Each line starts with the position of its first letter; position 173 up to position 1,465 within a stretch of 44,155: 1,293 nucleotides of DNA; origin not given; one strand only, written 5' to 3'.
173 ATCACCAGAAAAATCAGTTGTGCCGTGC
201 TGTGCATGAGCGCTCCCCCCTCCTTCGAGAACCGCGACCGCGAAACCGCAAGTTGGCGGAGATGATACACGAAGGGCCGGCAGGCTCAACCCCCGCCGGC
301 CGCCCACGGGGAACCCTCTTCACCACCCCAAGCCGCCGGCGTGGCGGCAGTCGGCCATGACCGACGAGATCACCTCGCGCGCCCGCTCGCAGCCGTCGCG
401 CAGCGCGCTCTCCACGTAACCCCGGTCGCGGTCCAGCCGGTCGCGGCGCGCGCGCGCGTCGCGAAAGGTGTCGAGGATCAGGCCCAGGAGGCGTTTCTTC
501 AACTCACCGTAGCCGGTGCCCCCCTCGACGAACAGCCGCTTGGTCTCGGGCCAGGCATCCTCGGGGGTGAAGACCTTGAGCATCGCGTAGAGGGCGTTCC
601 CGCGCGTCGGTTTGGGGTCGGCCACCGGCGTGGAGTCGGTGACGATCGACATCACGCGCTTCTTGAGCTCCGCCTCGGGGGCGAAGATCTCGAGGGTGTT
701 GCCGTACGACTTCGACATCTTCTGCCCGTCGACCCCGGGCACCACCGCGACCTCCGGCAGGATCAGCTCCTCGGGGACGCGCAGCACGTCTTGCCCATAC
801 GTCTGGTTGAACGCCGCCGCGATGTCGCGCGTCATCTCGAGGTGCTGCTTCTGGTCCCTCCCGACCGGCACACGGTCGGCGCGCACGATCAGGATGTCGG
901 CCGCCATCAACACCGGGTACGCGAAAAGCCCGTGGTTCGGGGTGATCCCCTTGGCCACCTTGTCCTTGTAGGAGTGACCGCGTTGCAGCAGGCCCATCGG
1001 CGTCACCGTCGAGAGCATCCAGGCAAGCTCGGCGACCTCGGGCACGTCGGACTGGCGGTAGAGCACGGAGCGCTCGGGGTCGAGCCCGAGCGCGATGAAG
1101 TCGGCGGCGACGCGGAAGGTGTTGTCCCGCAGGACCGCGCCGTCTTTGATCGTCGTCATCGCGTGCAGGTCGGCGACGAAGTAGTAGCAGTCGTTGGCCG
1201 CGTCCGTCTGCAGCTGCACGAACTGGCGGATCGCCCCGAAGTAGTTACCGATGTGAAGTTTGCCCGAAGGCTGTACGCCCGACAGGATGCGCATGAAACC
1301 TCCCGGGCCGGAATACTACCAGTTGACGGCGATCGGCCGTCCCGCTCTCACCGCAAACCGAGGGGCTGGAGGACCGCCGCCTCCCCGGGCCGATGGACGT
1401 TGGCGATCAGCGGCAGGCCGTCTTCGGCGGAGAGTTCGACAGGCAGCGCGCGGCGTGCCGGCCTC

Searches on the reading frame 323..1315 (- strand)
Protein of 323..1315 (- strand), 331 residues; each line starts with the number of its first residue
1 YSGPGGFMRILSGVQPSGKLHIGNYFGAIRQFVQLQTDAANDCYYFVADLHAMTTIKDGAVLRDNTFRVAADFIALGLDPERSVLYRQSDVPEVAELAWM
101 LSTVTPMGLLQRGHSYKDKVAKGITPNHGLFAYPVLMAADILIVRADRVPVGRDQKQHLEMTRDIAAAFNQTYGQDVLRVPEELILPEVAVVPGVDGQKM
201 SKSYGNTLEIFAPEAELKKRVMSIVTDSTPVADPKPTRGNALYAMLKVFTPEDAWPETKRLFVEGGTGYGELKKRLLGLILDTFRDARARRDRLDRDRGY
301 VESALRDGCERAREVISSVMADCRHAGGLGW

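Call 65: search_protein_families(library=pfam, proteins=[window:323-1315:-], max_evalue=0.001)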
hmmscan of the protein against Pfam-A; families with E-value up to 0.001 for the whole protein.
window:323-1315:- (331 aa): 1 family
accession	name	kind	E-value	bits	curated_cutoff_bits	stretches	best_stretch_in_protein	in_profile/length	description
PF00579.31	tRNA-synt_1b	-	5.6e-57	193.7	21.1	1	8-230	6-230/292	tRNA synthetases class I (W and Y)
